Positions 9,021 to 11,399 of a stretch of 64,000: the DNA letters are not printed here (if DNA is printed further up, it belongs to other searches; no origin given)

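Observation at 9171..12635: Lipoprotein with 12 near-identical YVTN-type propeller blades, followed by a pilin-like protein and a HAMP-only membrane protein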

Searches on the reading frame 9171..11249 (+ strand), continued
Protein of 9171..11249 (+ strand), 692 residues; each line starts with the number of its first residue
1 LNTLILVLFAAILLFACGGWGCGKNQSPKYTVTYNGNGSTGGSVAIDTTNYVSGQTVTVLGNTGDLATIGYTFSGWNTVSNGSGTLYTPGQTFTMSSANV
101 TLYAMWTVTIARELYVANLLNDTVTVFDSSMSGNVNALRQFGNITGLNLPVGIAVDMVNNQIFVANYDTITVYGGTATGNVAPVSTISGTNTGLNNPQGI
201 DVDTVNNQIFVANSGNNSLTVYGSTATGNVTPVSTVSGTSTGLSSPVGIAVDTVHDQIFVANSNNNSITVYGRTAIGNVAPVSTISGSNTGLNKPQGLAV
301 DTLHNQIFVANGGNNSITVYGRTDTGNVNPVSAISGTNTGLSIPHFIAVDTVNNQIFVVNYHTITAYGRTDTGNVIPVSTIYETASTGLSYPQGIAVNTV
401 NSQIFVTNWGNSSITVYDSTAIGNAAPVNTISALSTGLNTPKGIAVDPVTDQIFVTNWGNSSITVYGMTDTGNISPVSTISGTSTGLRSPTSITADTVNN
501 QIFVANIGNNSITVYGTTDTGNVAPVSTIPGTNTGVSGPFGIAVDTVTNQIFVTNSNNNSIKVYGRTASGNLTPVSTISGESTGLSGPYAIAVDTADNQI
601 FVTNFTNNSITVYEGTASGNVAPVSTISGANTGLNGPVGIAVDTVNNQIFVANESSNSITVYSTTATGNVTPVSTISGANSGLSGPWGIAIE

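Call 54: predict_structure(alignment_id=A4)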
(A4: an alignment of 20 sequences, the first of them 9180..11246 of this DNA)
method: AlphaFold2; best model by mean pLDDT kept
length: 689 residues; sequences in the alignment: 20
mean_pLDDT: 85.7   pTM: 0.68
mean pLDDT of the five models: 85.7, 85.0, 74.3, 69.3, 65.2
residues with pLDDT >= 90: 477; 70-90: 108; 50-70: 14; < 50: 90
segments of 3 or more residues with pLDDT < 50: 13-89, 96-107
pLDDT, mean of each block of 10 residues (from residue 1): 70 37 37 38 36 37 40 40 44 47 49 92 92 85 89 93 94 82 91 96 95 97 92 95 96 97 97 96 97 96 97 97 97 96 95 96 97 97 89 92 91 94 86 85 92 95 87 91 96 94 96 96 90 94 94 96 91 96 97 95 98 96 97 97 95 96 97 86 93
secondary structure, 60 per line:
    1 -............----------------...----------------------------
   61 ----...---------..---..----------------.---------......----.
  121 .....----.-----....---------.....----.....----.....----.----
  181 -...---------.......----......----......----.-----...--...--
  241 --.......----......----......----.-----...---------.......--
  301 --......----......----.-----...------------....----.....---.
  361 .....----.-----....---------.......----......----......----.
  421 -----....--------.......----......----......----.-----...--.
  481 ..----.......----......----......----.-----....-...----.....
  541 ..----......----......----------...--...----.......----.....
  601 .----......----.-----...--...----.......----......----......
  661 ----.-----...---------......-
elements in order (helices of 4 or more, strands of 3 or more residues): H2-13 E30-32 E65-67 E110-115 E120-125 E136-139 E149-153 E158-162 E167-171 E182-184 E194-200 E205-210 E215-220 E231-233 E243-249 E254-259 E264-269 E280-282 E292-298 E303-308 E313-318 E329-331 E344-347 E352-356 E360-365 E376-379 E389-395 E400-405 E410-415 E426-429 E438-444 E449-454 E459-464 E475-477 E487-493 E498-503 E508-513 E524-527 E536-542 E547-552 E557-562 E573-575 E585-591 E596-601 E606-611 E622-624 E634-640 E645-650 E655-660 E671-673 E683-688

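Call 58: fold_search(model_id=the predicted structure, library=pdb)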
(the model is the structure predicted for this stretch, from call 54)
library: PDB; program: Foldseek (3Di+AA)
matches with E <= 10: 1809; with E <= 0.001: 1652
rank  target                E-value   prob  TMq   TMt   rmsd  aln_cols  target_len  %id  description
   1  8s9p_B                1.7e-21  1.00  0.27  0.21  23.2       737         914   12  1:1:1 agrin/LRP4/MuSK complex (released 2023-05-17)
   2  3s8z_A                1.5e-20  1.00  0.30  0.32  18.4       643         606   14  Crystal structure of LRP6-E3E4 (released 2011-10-26)
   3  9qaw_B                2.6e-20  1.00  0.31  0.08  22.5       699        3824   13  CryoEM structure of the human LRP2 receptor ectodomain in complex with LRPAP1 (released 2026-03-11)
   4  8dvl_A                3.8e-20  1.00  0.31  0.34  17.9       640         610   14  Crystal structure of LRP6 E3E4 in complex with disulfide constrained peptide E3.18 (released 2023-03-29)
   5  8em7_A                3.9e-20  1.00  0.34  0.07  19.5       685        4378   12  Cryo-EM structure of LRP2 at pH 5.2 (released 2023-02-08)
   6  8dvn_A                6.0e-20  1.00  0.32  0.35  17.7       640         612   14  Crystal structure of LRP6 E3E4 in complex with disulfide constrained peptide E3.10 (released 2023-03-29)
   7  8dvm_A                7.7e-20  1.00  0.29  0.32  17.9       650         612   14  Crystal structure of LRP6 E3E4 in complex with disulfide constrained peptide E3.6 (released 2023-03-29)
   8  9n73_LO               8.8e-20  1.00  0.38  0.34  10.1       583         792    9  SSU processome maturation and disassembly, State G (released 2025-10-29)
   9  3s8v_A                1.1e-19  1.00  0.29  0.33  18.2       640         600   14  Crystal structure of LRP6-Dkk1 complex (released 2011-10-26)
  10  9cwm_A                1.2e-19  1.00  0.32  0.09  21.6       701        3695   12  Cryo-EM structure of human Low-density lipoprotein receptor-related protein 2 (released 2025-08-06)
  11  9n6z_LO               1.6e-19  1.00  0.38  0.34  10.3       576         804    9  SSU processome maturation and disassembly, State D (released 2025-11-05)
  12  5gje_B                1.6e-19  1.00  0.30  0.33  17.9       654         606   14  Three-dimensional reconstruction of human LRP6 ectodomain complexed with Dkk1 (released 2017-01-18)
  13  3s2k_B                1.6e-19  1.00  0.30  0.33  17.9       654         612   14  Structural basis of Wnt signaling inhibition by Dickkopf binding to LRP5/6. (released 2011-11-02)
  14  9i3v_A                1.7e-19  1.00  0.30  0.08  19.7       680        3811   12  Cryo-EM structure of the human LRP2 ectodomain (released 2026-02-04)
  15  6rxt_UL               1.9e-19  1.00  0.43  0.39   9.6       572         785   10  Cryo-EM structure of the 90S pre-ribosome (Kre33-Noc4) from Chaetomium thermophilum, state A (released 2019-08-14)
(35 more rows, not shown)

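Call 86: find_encoding_contigs(protein=P0145, flank=3000, max_places=3)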
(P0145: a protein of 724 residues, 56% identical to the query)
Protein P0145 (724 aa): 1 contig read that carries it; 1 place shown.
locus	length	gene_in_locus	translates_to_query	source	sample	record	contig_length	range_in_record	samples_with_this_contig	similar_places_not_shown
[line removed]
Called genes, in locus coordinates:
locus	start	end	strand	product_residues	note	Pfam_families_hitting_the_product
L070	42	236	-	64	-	-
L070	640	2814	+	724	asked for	PF01731:Arylesterase (faint), PF10282:Lactonase (weak), PF01436:NHL (faint), PF00058:Ldl_recept_b (faint), PF06739:SBBP (faint)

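Call 87: find_encoding_contigs(protein=P0193, flank=3000, max_places=3)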
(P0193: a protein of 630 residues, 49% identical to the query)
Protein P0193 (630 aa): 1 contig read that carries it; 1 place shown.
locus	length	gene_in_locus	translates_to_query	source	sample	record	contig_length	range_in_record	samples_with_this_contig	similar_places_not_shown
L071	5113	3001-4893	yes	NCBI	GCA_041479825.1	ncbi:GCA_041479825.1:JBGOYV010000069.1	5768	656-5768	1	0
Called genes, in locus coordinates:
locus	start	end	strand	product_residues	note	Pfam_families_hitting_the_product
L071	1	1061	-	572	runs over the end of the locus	?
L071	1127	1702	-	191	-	PF06966:DUF1295 (weak), PF04140:ICMT (faint), PF04191:PEMT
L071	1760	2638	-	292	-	PF02091:tRNA-synt_2e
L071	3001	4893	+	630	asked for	PF08450:SGL (faint), PF10282:Lactonase (faint), PF01436:NHL (faint), PF01731:Arylesterase (faint), PF06739:SBBP (faint), PF23892:Ig_CycH (faint)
